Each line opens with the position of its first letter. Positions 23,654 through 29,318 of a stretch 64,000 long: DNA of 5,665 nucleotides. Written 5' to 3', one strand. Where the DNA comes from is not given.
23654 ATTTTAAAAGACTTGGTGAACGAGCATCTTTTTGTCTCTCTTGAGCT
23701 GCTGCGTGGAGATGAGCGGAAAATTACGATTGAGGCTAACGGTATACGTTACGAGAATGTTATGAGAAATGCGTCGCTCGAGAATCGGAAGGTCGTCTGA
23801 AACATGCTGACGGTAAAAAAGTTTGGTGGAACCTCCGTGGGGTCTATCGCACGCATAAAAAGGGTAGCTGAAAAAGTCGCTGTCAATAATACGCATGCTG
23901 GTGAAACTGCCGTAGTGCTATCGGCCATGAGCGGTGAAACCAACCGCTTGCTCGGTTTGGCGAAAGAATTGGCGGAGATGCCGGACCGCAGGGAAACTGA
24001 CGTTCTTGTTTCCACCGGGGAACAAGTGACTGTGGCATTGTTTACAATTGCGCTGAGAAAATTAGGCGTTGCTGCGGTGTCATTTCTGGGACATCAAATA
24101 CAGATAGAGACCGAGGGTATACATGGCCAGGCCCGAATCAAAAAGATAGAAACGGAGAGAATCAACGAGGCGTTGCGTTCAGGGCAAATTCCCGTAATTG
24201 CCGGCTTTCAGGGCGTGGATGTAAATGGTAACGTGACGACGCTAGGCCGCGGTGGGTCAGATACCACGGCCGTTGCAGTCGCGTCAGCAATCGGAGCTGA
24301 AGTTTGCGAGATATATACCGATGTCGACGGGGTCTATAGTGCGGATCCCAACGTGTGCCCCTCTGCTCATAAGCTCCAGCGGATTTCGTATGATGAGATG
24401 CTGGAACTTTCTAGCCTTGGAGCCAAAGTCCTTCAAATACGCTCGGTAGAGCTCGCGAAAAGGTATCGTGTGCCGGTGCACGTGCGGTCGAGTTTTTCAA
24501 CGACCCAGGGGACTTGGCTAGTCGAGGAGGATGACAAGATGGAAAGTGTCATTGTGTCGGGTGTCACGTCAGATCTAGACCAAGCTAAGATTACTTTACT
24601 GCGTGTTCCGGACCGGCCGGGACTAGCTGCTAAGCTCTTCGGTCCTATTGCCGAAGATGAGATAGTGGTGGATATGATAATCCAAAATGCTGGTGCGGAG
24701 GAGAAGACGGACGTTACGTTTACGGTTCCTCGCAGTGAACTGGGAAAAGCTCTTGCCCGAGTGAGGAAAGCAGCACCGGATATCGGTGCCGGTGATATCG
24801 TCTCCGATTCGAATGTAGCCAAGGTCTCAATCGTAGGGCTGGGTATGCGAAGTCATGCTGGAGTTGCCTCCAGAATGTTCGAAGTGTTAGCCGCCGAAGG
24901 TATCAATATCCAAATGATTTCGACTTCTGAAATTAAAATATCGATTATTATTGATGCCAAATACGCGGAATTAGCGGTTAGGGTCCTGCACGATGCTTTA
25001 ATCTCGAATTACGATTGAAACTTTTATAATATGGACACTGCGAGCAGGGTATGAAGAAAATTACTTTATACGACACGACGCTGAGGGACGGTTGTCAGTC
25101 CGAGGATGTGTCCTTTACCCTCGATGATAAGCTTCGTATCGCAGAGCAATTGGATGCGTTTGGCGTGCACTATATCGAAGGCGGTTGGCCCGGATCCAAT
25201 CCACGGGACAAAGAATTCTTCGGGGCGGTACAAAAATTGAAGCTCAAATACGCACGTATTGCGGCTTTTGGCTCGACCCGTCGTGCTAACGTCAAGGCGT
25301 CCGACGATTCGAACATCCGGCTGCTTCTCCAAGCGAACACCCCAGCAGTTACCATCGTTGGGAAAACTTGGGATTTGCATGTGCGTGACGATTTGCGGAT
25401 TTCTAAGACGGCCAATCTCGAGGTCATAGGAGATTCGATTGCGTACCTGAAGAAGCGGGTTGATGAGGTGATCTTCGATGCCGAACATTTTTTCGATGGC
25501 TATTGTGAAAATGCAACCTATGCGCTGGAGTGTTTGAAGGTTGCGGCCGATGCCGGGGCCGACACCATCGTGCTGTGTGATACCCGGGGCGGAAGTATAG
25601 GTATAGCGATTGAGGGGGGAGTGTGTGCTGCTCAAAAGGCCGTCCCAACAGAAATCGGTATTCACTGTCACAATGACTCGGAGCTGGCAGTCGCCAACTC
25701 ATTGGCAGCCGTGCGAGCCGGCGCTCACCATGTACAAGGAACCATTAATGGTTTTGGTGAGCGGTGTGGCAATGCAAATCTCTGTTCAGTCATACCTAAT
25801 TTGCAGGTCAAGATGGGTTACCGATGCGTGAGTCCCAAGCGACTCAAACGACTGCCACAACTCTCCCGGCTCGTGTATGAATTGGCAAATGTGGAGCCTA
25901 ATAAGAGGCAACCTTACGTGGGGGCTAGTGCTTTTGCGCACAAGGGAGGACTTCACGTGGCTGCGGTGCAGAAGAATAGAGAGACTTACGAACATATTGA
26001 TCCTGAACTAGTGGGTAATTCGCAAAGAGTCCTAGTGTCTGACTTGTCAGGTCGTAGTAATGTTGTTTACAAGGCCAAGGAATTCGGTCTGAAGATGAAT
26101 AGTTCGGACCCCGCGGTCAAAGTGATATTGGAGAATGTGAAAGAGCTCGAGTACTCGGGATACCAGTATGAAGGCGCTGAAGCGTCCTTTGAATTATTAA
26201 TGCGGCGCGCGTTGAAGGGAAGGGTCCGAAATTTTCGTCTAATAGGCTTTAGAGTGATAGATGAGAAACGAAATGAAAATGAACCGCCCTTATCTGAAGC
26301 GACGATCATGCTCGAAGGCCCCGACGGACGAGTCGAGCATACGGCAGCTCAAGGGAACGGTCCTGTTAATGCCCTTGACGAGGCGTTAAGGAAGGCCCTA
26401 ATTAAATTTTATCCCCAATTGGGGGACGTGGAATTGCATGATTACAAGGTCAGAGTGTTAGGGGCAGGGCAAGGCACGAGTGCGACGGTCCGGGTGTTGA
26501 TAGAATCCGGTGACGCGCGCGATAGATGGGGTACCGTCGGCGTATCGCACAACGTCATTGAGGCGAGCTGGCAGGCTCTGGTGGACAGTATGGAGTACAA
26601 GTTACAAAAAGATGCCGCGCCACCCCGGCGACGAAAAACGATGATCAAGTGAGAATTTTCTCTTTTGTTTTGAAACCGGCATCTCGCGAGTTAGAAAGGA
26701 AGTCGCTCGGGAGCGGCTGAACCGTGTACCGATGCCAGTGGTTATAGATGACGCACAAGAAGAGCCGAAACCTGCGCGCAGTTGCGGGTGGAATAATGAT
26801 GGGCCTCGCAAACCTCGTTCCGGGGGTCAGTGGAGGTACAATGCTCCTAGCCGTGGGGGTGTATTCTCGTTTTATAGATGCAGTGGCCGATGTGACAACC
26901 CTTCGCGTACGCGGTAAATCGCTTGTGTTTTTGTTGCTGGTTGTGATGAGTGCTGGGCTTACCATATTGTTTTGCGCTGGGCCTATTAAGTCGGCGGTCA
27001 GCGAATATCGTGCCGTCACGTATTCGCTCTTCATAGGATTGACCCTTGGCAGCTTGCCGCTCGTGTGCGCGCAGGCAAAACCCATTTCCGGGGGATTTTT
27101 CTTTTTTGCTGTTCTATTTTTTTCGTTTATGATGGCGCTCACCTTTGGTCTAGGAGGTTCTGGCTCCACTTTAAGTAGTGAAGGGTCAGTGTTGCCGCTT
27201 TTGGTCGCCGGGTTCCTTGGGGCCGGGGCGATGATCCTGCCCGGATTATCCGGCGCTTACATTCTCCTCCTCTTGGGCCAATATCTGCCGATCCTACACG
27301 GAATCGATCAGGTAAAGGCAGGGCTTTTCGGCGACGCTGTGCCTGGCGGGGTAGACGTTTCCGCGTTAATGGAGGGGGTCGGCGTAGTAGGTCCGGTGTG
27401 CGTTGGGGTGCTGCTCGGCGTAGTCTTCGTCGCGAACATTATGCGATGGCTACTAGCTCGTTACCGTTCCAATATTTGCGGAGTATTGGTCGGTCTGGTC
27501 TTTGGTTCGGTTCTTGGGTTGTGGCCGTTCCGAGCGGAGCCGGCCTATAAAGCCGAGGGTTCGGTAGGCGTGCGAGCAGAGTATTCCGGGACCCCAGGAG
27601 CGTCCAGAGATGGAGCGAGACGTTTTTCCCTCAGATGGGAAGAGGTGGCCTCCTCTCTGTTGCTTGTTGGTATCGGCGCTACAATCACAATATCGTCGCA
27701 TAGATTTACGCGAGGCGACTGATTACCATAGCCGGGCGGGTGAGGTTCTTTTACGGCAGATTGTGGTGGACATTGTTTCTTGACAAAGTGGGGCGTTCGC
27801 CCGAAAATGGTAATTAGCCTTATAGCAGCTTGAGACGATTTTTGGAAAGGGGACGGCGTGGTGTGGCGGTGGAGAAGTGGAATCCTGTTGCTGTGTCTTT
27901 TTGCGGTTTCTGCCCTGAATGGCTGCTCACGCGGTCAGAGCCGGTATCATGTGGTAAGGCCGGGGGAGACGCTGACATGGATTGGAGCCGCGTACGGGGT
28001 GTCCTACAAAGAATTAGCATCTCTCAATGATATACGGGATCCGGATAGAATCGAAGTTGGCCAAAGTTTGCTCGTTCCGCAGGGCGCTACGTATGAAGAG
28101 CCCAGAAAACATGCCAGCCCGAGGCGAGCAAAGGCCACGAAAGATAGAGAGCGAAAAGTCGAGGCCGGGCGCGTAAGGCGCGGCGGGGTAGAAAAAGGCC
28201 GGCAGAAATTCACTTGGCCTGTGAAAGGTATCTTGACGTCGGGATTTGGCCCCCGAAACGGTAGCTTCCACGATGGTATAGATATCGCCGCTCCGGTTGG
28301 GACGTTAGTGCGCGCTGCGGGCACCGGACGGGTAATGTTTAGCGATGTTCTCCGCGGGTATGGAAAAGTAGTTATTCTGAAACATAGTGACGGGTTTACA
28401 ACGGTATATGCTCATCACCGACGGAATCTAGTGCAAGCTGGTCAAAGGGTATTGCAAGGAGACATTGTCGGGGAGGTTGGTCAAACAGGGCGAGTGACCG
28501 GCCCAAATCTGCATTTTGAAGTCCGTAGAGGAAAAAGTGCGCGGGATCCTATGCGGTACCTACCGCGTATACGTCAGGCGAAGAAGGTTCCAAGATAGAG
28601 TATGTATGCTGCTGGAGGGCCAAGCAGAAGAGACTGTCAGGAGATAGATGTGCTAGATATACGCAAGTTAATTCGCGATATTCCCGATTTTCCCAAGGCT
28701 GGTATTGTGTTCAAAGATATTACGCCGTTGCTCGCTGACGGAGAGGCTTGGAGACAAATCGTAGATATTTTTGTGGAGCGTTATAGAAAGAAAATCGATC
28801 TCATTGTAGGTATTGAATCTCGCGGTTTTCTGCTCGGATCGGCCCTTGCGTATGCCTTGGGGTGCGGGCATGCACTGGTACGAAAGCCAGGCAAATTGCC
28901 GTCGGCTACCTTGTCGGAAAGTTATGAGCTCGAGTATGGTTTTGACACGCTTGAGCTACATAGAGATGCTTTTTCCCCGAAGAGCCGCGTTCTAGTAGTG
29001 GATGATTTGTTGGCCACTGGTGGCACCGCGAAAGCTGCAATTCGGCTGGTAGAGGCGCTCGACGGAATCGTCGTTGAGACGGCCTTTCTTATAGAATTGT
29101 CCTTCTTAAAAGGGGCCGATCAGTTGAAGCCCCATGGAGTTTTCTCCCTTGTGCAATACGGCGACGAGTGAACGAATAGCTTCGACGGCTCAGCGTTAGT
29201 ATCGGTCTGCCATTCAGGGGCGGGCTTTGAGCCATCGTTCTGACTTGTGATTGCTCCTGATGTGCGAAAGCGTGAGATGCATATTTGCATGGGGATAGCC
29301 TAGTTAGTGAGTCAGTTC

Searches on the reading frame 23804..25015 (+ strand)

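Call 77: search_protein_families(library=pfam, proteins=[window:23804-25015:+], max_evalue=0.00001)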
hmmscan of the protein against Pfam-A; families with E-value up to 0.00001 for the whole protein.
window:23804-25015:+ (404 aa): 4 families
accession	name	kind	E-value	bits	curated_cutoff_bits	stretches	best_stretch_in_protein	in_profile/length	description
PF00696.33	AA_kinase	-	2.1e-49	168.8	24.9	1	1-229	1-234/234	Amino acid kinase family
PF22468.2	ACT_9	-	5.3e-35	119.4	27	2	341-399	1-61/61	ACT domain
PF13840.12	ACT_7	-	4.7e-18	65.2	27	1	334-397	2-65/65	ACT domain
PF01842.31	ACT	-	2.3e-15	56.5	27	1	265-323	4-64/66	ACT domain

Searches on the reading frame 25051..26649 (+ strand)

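Call 77: search_protein_families(library=pfam, proteins=[window:25051-26649:+], max_evalue=0.00001)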
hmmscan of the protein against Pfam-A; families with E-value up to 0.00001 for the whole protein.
window:25051-26649:+ (533 aa): 3 families
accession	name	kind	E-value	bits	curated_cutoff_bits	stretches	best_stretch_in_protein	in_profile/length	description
PF00682.25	HMGL-like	-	3.1e-47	161.6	29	1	4-275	2-260/260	HMGL-like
PF08502.15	LeuA_dimer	-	5.7e-28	97.9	24.9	1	376-517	3-130/131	LeuA allosteric (dimerisation) domain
PF22617.1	HCS_D2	-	4.8e-17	62.5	27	1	290-366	2-77/82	Homocitrate synthase post-HMGL domain-like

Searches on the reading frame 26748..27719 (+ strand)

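Call 77: search_protein_families(library=pfam, proteins=[window:26748-27719:+], max_evalue=0.00001)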
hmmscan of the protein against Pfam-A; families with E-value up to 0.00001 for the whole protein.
window:26748-27719:+ (324 aa): 1 family
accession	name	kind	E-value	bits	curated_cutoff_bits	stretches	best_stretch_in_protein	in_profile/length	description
PF04018.18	VCA0040-like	-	1.8e-39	136.3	26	1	18-264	1-234/246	Undecaprenyl phosphate translocase-like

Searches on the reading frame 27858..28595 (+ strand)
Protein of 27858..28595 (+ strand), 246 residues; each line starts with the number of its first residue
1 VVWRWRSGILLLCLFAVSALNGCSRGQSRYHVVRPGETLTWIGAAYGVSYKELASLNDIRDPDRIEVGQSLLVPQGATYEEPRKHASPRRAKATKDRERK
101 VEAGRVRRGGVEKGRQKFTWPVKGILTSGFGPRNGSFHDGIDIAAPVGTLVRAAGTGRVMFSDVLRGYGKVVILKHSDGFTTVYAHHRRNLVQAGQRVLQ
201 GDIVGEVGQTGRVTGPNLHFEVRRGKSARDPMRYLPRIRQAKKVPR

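Call 77: search_protein_families(library=pfam, proteins=[window:27858-28595:+], max_evalue=0.00001)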
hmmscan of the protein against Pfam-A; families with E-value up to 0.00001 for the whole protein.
window:27858-28595:+ (246 aa): 2 families
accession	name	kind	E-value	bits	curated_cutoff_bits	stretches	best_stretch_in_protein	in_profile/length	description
PF01551.29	Peptidase_M23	-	6.7e-33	113.2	28.7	1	137-231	2-96/96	Peptidase family M23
PF01476.26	LysM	-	5.9e-13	49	20.9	1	31-74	1-43/43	LysM domain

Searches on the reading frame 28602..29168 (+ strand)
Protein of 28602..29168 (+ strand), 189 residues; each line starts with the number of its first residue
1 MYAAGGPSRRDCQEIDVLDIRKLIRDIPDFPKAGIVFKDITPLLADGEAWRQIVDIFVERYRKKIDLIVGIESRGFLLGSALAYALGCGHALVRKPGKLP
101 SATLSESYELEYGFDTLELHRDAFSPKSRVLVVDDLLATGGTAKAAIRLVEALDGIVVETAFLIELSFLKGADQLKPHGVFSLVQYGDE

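Call 77: search_protein_families(library=pfam, proteins=[window:28602-29168:+], max_evalue=0.00001)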
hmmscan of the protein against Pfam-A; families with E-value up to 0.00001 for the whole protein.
window:28602-29168:+ (189 aa): 1 family
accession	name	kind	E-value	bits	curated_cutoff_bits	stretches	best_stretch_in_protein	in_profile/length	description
PF00156.33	Pribosyltran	-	1.8e-15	57.1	26.3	1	58-173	24-129/158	Phosphoribosyl transferase domain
